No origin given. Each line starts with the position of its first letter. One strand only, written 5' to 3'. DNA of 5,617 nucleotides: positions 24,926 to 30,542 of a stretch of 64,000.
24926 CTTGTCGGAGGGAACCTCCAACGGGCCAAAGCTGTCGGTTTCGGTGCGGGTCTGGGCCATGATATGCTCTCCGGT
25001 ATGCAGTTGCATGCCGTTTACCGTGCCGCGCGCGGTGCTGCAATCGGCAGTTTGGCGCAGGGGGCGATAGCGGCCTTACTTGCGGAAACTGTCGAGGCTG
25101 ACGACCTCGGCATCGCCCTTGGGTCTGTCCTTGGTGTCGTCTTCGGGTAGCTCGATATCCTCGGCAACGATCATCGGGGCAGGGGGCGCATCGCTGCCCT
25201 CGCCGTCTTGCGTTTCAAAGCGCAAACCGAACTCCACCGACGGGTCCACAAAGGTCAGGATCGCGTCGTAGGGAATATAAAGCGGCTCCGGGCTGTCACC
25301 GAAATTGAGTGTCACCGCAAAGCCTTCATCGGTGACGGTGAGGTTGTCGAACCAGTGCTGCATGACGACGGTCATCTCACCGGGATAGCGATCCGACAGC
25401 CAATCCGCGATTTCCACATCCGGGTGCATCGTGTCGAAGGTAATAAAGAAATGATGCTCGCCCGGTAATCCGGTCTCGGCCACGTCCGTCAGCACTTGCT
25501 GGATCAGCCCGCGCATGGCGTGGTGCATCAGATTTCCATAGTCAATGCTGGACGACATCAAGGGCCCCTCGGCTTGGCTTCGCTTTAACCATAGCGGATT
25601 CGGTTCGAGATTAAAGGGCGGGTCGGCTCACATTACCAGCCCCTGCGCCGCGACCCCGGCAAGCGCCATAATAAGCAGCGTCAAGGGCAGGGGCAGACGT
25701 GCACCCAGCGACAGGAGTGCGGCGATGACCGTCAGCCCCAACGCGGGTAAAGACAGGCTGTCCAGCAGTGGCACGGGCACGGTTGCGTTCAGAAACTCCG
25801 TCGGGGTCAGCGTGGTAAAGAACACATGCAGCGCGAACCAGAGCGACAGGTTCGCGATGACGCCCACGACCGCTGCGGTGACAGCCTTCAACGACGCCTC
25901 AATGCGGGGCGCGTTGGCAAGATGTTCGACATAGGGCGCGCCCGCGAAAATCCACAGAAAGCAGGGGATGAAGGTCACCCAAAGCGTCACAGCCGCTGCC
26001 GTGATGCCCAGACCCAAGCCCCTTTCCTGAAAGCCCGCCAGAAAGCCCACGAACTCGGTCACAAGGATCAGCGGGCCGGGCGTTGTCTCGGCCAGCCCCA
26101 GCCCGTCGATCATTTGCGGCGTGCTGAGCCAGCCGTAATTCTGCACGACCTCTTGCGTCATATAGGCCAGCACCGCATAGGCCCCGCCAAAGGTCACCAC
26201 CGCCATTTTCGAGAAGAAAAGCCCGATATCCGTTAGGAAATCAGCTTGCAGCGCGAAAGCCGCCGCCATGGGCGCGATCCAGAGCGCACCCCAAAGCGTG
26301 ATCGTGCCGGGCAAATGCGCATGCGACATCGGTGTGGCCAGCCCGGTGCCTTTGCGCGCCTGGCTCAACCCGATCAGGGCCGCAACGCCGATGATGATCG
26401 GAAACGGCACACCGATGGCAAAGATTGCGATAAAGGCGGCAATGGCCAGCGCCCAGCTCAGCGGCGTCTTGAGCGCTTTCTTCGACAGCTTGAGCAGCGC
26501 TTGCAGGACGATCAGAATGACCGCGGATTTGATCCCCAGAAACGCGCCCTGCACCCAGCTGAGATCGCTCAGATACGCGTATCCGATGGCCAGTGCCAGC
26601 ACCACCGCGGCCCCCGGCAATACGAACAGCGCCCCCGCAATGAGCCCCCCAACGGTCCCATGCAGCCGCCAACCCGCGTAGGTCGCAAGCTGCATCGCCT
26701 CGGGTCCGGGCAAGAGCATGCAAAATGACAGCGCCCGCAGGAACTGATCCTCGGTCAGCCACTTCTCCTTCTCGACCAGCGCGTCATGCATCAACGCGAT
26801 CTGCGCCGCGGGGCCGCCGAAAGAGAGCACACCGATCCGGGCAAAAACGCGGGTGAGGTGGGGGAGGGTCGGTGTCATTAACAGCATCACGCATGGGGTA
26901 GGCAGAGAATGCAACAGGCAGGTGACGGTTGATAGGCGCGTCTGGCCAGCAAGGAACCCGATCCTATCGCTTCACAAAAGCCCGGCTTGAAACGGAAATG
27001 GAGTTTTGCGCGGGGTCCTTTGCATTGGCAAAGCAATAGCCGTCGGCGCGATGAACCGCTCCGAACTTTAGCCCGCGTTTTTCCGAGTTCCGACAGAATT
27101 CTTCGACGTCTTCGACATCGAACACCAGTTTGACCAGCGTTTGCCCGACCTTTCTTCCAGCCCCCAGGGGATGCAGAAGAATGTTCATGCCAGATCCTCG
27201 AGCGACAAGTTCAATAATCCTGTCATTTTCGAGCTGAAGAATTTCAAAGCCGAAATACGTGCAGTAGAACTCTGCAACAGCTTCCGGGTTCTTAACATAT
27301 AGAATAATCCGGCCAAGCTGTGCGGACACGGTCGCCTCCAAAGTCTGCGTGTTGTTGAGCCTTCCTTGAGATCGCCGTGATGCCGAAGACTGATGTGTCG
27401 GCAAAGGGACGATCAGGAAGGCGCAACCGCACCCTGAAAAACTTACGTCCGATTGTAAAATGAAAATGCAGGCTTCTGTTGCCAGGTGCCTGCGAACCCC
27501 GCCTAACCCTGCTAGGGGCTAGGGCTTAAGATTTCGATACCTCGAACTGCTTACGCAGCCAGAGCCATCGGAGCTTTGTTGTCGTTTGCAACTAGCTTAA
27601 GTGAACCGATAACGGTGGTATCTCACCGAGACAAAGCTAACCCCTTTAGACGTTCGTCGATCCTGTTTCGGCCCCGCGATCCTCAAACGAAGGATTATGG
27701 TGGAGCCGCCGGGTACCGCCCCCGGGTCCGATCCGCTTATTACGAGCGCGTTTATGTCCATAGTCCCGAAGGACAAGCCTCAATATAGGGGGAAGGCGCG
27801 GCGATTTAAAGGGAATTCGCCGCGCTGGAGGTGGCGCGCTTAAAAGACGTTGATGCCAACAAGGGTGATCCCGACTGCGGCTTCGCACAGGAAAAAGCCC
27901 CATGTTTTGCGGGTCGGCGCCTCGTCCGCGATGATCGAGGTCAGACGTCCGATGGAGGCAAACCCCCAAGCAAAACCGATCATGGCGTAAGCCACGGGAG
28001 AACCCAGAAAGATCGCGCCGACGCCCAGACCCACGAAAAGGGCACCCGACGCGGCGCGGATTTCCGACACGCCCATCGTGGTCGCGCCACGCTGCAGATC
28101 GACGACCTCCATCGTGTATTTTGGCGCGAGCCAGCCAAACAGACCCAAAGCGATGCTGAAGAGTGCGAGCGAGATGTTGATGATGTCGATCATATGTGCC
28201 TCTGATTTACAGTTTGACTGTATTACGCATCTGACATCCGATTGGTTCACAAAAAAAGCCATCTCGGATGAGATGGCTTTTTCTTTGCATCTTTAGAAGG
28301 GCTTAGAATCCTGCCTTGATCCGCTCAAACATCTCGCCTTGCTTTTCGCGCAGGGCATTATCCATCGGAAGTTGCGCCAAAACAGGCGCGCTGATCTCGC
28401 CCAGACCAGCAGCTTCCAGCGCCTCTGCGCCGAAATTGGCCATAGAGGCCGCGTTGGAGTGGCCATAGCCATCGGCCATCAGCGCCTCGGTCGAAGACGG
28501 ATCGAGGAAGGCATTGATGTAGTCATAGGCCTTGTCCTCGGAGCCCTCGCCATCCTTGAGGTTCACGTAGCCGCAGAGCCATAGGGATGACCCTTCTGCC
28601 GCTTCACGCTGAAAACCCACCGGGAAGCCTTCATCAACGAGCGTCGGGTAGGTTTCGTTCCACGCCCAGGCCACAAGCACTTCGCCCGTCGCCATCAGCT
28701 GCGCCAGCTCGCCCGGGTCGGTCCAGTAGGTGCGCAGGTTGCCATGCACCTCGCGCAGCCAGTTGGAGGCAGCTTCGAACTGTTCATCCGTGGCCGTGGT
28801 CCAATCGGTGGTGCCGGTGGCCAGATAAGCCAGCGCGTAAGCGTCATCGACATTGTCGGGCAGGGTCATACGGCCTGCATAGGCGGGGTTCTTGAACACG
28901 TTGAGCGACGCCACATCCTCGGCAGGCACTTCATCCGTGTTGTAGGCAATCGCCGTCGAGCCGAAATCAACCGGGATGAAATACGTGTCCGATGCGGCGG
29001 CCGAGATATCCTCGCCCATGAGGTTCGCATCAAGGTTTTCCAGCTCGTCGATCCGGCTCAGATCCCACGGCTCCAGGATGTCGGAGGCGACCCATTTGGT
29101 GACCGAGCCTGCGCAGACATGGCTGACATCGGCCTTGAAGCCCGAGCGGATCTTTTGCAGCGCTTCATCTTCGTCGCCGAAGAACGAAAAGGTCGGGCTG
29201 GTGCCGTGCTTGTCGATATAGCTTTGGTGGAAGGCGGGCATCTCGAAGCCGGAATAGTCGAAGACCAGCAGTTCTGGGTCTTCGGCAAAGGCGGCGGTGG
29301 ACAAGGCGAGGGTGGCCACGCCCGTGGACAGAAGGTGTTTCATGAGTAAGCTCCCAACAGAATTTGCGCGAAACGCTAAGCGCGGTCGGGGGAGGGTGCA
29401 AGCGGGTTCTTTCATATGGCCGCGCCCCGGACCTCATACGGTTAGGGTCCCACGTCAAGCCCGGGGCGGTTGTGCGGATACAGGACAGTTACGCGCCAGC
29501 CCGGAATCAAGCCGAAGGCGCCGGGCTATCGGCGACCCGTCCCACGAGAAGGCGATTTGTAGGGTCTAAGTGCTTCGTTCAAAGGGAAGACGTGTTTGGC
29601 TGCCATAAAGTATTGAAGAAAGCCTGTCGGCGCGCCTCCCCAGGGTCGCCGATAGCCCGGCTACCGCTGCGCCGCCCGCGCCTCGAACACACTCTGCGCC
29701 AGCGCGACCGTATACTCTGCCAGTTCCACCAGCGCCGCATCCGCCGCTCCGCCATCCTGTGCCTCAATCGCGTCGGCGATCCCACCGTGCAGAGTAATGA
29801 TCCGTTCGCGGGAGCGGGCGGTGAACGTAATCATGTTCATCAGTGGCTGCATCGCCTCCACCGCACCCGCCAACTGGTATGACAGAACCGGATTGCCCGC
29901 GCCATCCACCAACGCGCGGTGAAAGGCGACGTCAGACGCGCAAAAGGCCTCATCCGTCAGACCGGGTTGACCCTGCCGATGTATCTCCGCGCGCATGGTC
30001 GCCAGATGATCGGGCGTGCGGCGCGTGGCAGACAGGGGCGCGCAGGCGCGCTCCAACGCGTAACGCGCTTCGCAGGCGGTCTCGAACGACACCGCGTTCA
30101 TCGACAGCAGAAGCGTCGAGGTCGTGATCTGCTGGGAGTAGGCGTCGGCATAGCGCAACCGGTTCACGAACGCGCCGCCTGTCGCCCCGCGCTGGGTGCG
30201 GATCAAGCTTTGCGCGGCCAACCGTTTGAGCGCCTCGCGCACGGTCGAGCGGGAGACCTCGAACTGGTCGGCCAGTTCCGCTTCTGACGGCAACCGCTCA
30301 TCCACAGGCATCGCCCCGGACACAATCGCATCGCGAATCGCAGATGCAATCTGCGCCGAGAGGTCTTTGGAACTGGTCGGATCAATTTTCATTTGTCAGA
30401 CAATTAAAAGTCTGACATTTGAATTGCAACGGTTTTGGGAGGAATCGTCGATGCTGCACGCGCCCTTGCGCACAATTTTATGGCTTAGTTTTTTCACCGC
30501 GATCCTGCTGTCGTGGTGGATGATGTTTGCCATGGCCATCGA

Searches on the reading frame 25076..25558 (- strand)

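Call 38: search_protein_families(library=pfam, proteins=[window:25076-25558:-], max_evalue=0.00001)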
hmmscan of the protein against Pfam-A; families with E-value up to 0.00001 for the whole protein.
window:25076-25558:- (160 aa): 1 family
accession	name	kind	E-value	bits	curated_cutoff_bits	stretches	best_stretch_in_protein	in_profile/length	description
PF04386.18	SspB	-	1.2e-43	149.3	27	1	10-134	2-126/156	Stringent starvation protein B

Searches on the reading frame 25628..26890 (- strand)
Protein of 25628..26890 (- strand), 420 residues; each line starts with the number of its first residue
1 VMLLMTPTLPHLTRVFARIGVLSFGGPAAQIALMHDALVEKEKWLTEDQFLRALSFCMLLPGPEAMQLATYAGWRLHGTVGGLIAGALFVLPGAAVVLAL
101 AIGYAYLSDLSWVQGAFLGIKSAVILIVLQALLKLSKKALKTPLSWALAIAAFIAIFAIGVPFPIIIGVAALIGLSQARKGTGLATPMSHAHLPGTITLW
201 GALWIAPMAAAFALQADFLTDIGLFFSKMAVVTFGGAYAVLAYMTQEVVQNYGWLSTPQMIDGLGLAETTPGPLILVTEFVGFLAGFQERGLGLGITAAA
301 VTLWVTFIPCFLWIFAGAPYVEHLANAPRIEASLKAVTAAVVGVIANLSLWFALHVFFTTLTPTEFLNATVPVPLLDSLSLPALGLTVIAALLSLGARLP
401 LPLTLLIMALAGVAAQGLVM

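Call 38: search_protein_families(library=pfam, proteins=[window:25628-26890:-], max_evalue=0.00001)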
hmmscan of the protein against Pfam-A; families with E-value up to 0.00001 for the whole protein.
window:25628-26890:- (420 aa): 1 family
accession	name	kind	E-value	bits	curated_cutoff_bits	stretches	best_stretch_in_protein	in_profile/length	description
PF02417.20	Chromate_transp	-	2.6e-75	252.5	28.6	2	12-175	3-166/166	Chromate transporter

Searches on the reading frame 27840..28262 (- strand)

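Call 62: search_protein_families(library=pfam, proteins=[window:27840-28262:-], max_evalue=1)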
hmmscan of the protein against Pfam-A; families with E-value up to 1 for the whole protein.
window:27840-28262:- (140 aa): 2 families
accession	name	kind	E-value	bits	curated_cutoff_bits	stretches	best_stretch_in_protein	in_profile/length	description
PF14248.12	DUF4345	-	4.8e-10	39.9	26.5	1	27-135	4-116/119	Domain of unknown function (DUF4345)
PF20990.2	DUF2207_C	-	0.042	14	33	1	9-87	122-180/247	Predicted membrane protein (DUF2207) C-terminal domain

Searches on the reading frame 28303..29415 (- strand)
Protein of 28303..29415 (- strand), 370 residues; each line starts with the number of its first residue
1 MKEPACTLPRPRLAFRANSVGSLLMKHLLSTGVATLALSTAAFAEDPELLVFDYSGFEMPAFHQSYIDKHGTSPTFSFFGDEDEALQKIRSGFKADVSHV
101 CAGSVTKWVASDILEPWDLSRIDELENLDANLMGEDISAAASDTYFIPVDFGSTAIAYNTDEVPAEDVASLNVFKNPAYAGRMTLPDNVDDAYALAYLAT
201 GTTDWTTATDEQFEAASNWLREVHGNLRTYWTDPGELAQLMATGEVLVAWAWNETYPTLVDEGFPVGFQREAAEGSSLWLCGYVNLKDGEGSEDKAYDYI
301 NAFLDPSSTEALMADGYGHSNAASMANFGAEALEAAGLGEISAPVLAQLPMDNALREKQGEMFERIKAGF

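Call 3: search_protein_families(library=pfam, proteins=[window:28303-29415:-])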
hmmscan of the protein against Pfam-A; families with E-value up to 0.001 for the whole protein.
window:28303-29415:- (370 aa): 1 family
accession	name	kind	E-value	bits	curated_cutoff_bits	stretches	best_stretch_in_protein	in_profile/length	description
PF13343.11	SBP_bac_6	-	3.9e-09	36.8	24.6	1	104-316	20-215/245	Bacterial extracellular solute-binding protein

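Call 4: search_protein_families(library=ncbifam, proteins=[window:28303-29415:-])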
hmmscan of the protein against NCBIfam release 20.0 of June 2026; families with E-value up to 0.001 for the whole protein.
window:28303-29415:- (370 aa): 3 families
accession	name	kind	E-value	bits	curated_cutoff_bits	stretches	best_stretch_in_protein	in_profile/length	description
NF007048.0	PRK09501.1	equivalog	2.6e-17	62.7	582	1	25-323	5-299/348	spermidine/putrescine ABC transporter substrate-binding protein PotD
NF007962.0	PRK10682.1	equivalog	2.7e-08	33.2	636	1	26-307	6-303/370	spermidine/putrescine ABC transporter substrate-binding protein PotF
NF041888.1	ABC_SBP_YdcS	equivalog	2.7e-06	26.4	725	1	107-324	98-324/379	putative ABC transporter substrate-binding protein YdcS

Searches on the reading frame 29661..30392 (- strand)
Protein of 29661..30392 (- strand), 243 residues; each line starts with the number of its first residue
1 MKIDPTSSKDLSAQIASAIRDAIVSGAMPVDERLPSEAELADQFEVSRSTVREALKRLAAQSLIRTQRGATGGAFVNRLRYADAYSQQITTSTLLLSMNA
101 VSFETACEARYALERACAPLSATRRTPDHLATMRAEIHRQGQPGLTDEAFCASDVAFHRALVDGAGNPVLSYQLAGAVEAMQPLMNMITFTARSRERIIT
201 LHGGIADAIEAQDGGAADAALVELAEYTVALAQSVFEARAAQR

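Call 3: search_protein_families(library=pfam, proteins=[window:29661-30392:-])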
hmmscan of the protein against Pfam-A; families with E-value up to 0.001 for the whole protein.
window:29661-30392:- (243 aa): 6 families
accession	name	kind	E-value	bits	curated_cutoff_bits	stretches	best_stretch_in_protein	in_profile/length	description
PF07729.17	FCD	-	4e-20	72.9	24.3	1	107-223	3-121/125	FCD domain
PF00392.27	GntR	-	8.4e-19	67.4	27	1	12-69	2-59/64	Bacterial regulatory proteins, gntR family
PF02082.26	Rrf2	-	1e-05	26.1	30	1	31-75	20-64/132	Iron-dependent Transcriptional regulator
PF14502.12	HTH_41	-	0.00015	21.6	25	1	32-69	4-41/48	Helix-turn-helix domain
PF08279.18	HTH_11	-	0.00026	21.3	25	1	38-61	19-42/55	HTH domain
PF13545.12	HTH_Crp_2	-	0.00027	21.2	27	1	36-68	24-56/70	Crp-like helix-turn-helix domain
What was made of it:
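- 29661..30392 (-): dmdR: FadR-type GntR repressor with an FCD effector domain, divergent from the operon. Pfam GntR plus FCD (call 3).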

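Call 4: search_protein_families(library=ncbifam, proteins=[window:29661-30392:-])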
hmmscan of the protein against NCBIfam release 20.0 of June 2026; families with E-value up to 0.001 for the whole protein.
window:29661-30392:- (243 aa): 31 families (the best 25 are shown)
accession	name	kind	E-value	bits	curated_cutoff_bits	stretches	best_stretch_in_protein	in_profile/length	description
NF003011.0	PRK03837.1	subfamily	3.1e-29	102.3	260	1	4-228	7-229/241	transcriptional regulator NanR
NF007741.0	PRK10421.1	equivalog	2.9e-21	76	311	1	9-241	6-242/262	transcriptional regulator LldR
NF007001.0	PRK09464.1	equivalog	2.9e-18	66.4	330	1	8-184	8-176/254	pyruvate dehydrogenase complex transcriptional repressor PdhR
TIGR02018.2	his_ut_repres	equivalog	8e-15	54.8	220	1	13-81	2-68/226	histidine utilization transcriptional repressor HutC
NF007442.0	PRK09990.1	equivalog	2.3e-14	53.5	301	1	8-179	8-178/256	transcriptional regulator GlcC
NF052290.2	MocR_like_YczR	exception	2.3e-14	53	487.4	1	9-130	18-133/458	MocR-like transcription factor YczR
TIGR02325.1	C_P_lyase_phnF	equivalog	1.7e-13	50.7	156.8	1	7-90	5-86/238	phosphonate metabolism transcriptional regulator PhnF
NF052282.1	PLP_TF_PdxR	equivalog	4.1e-13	49.2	320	1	11-83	2-72/448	MocR-like pyridoxine biosynthesis transcription factor PdxR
NF007588.0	PRK10225.1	equivalog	6.7e-13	48.5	442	1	7-170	6-164/257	Uxu operon transcriptional regulator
TIGR03338.1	phnR_burk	equivalog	4.4e-12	46.1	271.5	1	8-79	9-77/212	phosphonate utilization associated transcriptional regulator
NF041547.1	GntR_LSA1692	equivalog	1.1e-11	44.9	275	1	13-70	4-61/233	GntR family transcriptional regulator, LSA1692 subfamily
NF007292.0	PRK09764.1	equivalog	1.7e-11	43.7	281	1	8-81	3-76/240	GntR family transcriptional regulator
TIGR02404.1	trehalos_R_Bsub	equivalog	4.7e-11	42.8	211.95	1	14-81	4-70/233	trehalose operon repressor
NF052281.1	rhizopine_MocR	equivalog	3.3e-10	39.2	650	1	1-87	9-93/479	rhizopine catabolism transcriptional regulator MocR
NF052286.1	ecto_TF_EhuR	exception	1.8e-09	36.7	480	1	12-123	13-123/458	MocR-like ectoine utilization transcription factor EhuR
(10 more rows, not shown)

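Call 47: search_solved_structures(query=window:29661-30392:-, max_evalue=1e-8)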
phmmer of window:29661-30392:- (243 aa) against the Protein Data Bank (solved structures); distinct sequences matched with E-value up to 1e-8: 5.
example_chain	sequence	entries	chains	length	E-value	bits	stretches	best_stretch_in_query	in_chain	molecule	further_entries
7c7e_A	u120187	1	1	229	1e-16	64.6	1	18-228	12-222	Putative DNA-binding transcriptional regulator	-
2di3_A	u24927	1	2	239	1.7e-11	47.4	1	19-173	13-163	Bacterial regulatory proteins, GntR family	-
6az6_A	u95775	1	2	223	1.3e-10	44.6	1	11-222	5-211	GntR family transcriptional regulator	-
6on4_A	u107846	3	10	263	1.1e-09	41.6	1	5-222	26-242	HTH-type transcriptional repressor NanR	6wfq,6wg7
9jpj_C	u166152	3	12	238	3e-09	40.1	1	8-173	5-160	Pyruvate dehydrogenase complex repressor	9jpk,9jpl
